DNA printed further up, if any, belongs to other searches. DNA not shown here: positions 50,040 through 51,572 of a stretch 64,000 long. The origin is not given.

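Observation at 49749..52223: Bacterial endonuclease Q-like gene carrying a large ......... intein right after its PHP-fold metal-ligand histidine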

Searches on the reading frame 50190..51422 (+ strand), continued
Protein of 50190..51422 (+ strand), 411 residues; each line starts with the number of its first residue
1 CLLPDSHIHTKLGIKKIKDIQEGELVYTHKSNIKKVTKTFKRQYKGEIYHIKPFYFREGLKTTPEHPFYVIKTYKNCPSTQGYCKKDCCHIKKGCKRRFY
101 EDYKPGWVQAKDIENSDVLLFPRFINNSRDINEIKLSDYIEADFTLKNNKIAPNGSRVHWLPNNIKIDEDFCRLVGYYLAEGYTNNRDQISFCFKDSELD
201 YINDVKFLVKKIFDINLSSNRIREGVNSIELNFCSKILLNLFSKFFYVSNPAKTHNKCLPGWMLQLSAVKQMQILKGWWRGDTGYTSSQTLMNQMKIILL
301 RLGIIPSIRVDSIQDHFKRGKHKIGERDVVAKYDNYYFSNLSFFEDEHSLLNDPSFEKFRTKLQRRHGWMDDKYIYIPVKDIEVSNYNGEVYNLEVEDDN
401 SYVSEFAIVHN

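Call 68: find_related_loci(query=A2, collection=viral_contigs, flank=3000)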
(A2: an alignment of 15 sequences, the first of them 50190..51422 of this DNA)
Query A2 (411 aa) in viral_contigs; peptide patterns used: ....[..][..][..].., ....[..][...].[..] (x = any residue, [..] = any of these).
573 stretches matched a pattern; 414 encode a relative of the query (tblastn E <= 1e-3); the best 80 are kept; 80 distinct loci.
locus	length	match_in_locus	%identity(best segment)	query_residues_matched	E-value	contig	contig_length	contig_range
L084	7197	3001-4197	34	1-411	1e-56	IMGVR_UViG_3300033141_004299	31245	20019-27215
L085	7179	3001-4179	33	1-411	9e-50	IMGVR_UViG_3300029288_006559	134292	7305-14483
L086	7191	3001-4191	30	1-411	1e-41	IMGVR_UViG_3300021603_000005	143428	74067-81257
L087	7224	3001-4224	30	1-411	2e-41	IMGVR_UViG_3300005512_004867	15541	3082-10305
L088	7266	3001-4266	31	1-411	3e-40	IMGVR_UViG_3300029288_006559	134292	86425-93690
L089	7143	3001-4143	29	1-411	9e-40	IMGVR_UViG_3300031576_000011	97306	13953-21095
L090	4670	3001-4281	30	1-411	5e-39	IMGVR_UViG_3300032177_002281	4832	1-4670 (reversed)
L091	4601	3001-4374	29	1-411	2e-38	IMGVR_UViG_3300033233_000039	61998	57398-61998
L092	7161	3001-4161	26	1-411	2e-37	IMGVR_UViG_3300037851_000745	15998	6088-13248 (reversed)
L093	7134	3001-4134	27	1-411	7e-37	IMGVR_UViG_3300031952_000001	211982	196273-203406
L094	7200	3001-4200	29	1-411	5e-36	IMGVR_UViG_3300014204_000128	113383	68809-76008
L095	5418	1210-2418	28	1-411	1e-35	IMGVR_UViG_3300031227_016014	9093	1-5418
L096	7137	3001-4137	29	1-411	1e-34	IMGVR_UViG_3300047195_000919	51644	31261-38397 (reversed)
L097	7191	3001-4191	27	1-411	7e-34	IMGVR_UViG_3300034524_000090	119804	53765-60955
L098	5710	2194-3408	28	1-411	3e-33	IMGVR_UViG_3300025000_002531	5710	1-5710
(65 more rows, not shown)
